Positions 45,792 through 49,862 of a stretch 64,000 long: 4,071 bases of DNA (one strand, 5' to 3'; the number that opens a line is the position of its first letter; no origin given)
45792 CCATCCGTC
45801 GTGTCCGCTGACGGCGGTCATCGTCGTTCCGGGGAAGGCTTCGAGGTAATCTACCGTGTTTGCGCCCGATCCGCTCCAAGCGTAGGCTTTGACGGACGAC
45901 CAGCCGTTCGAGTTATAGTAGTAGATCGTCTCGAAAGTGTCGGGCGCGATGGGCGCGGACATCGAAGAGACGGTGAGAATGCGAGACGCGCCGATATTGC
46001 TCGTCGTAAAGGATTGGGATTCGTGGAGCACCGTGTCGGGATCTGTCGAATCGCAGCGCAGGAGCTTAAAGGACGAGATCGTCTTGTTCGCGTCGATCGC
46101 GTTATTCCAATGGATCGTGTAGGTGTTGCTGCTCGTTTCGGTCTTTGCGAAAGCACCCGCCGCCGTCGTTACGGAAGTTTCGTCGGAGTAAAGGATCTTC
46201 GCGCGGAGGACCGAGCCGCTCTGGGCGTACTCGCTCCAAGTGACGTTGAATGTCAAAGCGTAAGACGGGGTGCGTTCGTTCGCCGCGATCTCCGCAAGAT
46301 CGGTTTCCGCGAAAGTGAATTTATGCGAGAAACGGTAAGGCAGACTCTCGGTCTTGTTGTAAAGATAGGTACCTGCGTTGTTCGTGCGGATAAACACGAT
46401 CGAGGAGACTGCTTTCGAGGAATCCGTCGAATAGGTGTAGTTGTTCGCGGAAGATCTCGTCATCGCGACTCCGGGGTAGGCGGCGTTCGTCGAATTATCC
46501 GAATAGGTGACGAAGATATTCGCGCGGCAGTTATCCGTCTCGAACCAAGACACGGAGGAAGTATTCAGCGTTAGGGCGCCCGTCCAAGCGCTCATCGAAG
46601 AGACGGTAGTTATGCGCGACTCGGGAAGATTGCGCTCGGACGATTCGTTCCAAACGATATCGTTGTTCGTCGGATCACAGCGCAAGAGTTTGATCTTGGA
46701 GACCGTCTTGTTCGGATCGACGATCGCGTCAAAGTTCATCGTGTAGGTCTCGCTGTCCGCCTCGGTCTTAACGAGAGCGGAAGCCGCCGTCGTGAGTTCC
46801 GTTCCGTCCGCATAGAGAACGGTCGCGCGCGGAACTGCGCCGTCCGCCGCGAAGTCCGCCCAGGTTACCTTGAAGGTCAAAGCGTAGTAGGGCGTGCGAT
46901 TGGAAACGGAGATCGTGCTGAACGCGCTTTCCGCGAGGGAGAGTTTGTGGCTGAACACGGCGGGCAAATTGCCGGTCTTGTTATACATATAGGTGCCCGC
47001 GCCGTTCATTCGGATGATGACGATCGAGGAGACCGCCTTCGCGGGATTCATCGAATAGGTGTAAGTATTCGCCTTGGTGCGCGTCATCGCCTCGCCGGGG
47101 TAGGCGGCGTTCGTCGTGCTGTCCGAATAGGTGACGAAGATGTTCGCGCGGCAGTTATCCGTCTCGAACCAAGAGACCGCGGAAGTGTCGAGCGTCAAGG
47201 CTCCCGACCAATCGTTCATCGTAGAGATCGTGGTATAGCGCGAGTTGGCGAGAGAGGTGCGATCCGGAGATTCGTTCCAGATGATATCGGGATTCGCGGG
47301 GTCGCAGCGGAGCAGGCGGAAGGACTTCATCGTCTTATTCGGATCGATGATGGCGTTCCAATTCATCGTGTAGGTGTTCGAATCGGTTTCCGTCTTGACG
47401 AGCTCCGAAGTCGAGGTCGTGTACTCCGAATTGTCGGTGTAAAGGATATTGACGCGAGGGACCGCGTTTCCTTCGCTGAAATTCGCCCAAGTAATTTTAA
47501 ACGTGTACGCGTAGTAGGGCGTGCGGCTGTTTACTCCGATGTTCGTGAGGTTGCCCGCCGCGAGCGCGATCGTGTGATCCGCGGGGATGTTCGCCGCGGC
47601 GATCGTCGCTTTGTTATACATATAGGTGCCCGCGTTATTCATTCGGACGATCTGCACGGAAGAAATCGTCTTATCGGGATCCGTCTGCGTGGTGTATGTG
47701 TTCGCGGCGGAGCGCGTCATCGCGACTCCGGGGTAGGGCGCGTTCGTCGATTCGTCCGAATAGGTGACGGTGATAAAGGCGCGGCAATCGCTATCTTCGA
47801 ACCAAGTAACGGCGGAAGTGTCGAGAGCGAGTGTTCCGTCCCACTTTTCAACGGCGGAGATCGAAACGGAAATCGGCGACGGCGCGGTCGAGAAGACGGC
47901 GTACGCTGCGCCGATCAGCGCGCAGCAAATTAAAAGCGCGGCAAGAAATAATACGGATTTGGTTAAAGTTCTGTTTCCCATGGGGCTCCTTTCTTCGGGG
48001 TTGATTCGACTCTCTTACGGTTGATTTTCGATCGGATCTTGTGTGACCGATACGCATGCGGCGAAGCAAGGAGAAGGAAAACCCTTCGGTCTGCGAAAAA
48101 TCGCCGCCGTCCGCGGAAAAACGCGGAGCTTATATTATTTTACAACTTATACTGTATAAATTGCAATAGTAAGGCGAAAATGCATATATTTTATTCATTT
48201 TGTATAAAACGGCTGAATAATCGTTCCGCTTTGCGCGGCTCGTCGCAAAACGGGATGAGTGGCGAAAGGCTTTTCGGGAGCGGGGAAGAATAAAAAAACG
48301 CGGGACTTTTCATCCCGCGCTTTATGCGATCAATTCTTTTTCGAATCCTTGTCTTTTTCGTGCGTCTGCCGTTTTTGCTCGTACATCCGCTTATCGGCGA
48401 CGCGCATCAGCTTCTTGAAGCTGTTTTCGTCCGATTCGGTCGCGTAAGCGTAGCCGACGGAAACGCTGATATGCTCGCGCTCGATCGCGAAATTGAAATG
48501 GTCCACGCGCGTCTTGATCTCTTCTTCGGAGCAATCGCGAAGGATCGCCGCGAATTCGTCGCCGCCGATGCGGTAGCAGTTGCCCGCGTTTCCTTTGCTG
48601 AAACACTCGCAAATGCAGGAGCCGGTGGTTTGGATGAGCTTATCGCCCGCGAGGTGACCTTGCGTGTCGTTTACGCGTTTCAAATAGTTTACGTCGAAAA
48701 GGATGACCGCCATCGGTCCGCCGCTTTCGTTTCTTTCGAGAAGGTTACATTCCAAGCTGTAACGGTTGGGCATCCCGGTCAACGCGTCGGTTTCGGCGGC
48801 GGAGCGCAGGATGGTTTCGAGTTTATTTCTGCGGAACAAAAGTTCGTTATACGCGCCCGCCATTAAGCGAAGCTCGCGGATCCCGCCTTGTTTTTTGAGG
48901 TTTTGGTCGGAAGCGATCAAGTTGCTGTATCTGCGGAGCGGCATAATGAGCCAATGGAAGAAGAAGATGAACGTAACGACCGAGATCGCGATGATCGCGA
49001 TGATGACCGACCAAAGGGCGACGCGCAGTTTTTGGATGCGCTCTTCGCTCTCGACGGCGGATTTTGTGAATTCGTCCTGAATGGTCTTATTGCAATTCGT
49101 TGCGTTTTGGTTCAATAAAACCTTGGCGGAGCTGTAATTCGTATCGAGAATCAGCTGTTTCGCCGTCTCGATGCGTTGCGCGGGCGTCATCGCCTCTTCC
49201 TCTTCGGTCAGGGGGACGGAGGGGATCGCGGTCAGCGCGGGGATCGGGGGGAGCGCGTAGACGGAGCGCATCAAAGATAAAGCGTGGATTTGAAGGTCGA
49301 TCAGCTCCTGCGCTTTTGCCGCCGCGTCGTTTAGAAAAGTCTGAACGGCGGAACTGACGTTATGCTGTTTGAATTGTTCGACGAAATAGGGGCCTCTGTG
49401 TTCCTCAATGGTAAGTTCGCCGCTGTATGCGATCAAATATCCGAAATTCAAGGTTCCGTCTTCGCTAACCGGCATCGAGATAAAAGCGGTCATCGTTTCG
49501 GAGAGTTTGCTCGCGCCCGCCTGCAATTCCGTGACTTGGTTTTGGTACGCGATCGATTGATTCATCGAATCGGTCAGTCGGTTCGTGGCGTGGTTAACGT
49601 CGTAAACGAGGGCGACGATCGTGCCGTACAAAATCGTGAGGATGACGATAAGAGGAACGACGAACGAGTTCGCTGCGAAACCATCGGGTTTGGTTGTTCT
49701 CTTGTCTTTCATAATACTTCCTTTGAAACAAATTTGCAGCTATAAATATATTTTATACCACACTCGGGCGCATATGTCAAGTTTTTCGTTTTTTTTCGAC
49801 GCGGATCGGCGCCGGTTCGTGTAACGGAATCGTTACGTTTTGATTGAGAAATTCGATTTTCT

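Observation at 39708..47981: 2757-aa secreted protein coupling a starch-binding array to an intact transglutaminase/protease domain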

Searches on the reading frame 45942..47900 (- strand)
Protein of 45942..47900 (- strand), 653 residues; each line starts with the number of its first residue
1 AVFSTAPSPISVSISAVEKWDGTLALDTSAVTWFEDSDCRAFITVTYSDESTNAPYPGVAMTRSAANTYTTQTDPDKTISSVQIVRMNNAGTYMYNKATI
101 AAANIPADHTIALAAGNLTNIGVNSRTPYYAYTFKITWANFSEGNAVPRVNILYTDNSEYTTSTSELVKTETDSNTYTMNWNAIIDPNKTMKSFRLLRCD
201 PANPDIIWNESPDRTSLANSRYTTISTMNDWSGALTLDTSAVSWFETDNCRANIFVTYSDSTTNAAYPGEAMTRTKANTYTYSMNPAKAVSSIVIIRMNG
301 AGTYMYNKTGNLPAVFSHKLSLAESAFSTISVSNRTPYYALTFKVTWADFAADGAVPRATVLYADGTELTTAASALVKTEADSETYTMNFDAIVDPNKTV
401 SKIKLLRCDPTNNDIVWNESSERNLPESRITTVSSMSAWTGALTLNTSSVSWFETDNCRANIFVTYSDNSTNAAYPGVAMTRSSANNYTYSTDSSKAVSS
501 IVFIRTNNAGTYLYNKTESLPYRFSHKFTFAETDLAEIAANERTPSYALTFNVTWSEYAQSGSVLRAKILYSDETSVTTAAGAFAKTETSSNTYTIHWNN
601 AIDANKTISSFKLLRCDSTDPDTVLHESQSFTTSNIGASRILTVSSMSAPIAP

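Call 11: search_solved_structures(query=window:45942-47900:-, max_evalue=1, show_alignments=2)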
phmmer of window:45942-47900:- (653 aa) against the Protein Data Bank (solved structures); distinct sequences matched with E-value up to 1: 0.

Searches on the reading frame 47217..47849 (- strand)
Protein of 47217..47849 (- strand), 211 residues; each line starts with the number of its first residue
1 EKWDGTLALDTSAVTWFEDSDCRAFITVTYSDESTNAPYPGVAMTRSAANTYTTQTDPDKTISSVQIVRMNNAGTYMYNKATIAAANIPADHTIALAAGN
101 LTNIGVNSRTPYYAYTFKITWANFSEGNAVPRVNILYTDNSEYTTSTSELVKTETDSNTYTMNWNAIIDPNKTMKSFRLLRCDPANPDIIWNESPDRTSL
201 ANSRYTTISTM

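Call 37: predict_structure(alignment_id=A2)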
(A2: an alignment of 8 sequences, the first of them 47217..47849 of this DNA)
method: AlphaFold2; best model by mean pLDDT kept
length: 211 residues; sequences in the alignment: 8
mean_pLDDT: 83.7   pTM: 0.75
mean pLDDT of the five models: 83.7, 79.6, 77.5, 75.3, 73.7
residues with pLDDT >= 90: 61; 70-90: 134; 50-70: 11; < 50: 5
segments of 3 or more residues with pLDDT < 50: 35-39
pLDDT, mean of each block of 10 residues (from residue 1): 84 88 79 49 85 87 86 81 89 91 83 81 83 94 88 83 80 91 91 88 79 79
secondary structure, 60 per line:
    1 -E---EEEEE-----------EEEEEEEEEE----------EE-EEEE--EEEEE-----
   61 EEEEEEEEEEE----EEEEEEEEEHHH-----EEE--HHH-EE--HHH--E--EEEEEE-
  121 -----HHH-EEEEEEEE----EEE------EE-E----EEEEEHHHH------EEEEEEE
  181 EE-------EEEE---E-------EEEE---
elements in order: E6-10 E22-31 E45-48 E51-55 E61-71 E76-84 E93-95 E114-119 E130-137 E142-144 E159-163 H164-167 E174-182 E190-193 E205-208

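Call 41: fold_search(model_id=the predicted structure, library=pdb)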
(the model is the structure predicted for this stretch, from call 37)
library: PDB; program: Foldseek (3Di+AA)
matches with E <= 10: 1609; with E <= 0.001: 4
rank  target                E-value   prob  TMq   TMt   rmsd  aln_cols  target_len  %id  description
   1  2ya1_A                1.3e-04  0.99  0.28  0.08  16.3       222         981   10  Product complex of a multi-modular glycogen-degrading pneumococcal virulence factor SpuA (released 2011-04-20)
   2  4ecn                  1.9e-04  0.82  0.20  0.09  13.5       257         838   11  Crystal structure of a leucine-rich repeat protein (BT_0210) from Bacteroides thetaiotaomicron VPI-5482 at 2.80 A resolu (released 2012-05-23)
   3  7epu_A                8.9e-04  0.75  0.22  0.20  15.0       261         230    7  Crystal structure of HsALC1 (released 2021-07-14)
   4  5xya                  9.4e-04  0.77  0.20  0.05  17.3       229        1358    8  Crystal structure of a serine protease from Streptococcus species (released 2018-08-08)
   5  6vjb                  1.2e-03  0.92  0.23  0.05  17.6       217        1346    7  Crystal structure of a catalytically inactive CXC Chemokine-degrading protease SpyCEP from Streptococcus pyogenes (released 2020-04-15)
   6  5hbb_B                2.0e-03  0.72  0.24  0.20  14.0       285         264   13  Crystal structure of shaft pilin spaA from Lactobacillus rhamnosus GG - E139A mutant (released 2016-07-20)
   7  7edd                  2.1e-03  0.80  0.23  0.05  17.0       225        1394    8  Crystal structure of a serine protease from Streptococcus pyogenes (released 2021-05-12)
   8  2j43_B                2.6e-03  0.89  0.26  0.25  17.5       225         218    8  Alpha-glucan recognition by family 41 carbohydrate-binding modules from streptococcal virulence factors (released 2006-12-11)
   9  2j43_A                2.6e-03  0.89  0.26  0.25  17.6       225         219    8  Alpha-glucan recognition by family 41 carbohydrate-binding modules from streptococcal virulence factors (released 2006-12-11)
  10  4oq1                  2.7e-03  0.82  0.26  0.18  16.7       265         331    9  Structure of the Streptococcal ancillary pilin (released 2014-04-23)
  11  5hts_C                2.7e-03  0.38  0.19  0.18  16.0       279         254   11  Crystal structure of shaft pilin spaA from Lactobacillus rhamnosus GG - D295N mutant (released 2016-07-20)
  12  5hbb_C                3.1e-03  0.60  0.23  0.19  14.0       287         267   12  Crystal structure of shaft pilin spaA from Lactobacillus rhamnosus GG - E139A mutant (released 2016-07-20)
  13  5f44_B                3.2e-03  0.63  0.23  0.20  14.9       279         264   11  Crystal structure of shaft pilin spaA from Lactobacillus rhamnosus GG (released 2016-07-20)
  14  5j4m_C                3.2e-03  0.54  0.21  0.19  14.1       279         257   12  Crystal structure of shaft pilin SpaA from Lactobacillus rhamnosus GG - E269A/D295N double mutant (released 2016-07-20)
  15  5hbb_A                3.6e-03  0.75  0.25  0.21  14.0       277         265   12  Crystal structure of shaft pilin spaA from Lactobacillus rhamnosus GG - E139A mutant (released 2016-07-20)
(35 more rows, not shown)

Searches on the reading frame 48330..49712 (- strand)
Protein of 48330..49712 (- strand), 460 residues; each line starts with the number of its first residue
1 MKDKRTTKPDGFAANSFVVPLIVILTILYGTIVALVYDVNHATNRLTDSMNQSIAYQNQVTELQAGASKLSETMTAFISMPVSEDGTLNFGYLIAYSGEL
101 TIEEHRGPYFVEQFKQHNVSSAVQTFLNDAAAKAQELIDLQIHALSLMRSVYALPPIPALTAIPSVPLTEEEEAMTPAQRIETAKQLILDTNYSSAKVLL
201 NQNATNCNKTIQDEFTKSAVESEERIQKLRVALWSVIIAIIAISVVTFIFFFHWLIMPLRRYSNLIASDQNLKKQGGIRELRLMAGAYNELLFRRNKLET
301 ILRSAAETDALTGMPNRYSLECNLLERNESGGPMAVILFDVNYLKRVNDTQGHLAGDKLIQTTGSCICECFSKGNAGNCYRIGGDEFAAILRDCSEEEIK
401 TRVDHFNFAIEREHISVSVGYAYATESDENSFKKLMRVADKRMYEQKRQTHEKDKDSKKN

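Call 8: search_protein_families(library=pfam, proteins=[window:48330-49712:-], max_evalue=0.001)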
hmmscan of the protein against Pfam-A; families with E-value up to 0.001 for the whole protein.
window:48330-49712:- (460 aa): 1 family
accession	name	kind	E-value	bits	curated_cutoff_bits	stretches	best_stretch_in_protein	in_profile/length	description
PF00990.26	GGDEF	-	6.8e-27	94.6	23.8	1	306-451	1-159/161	Diguanylate cyclase, GGDEF domain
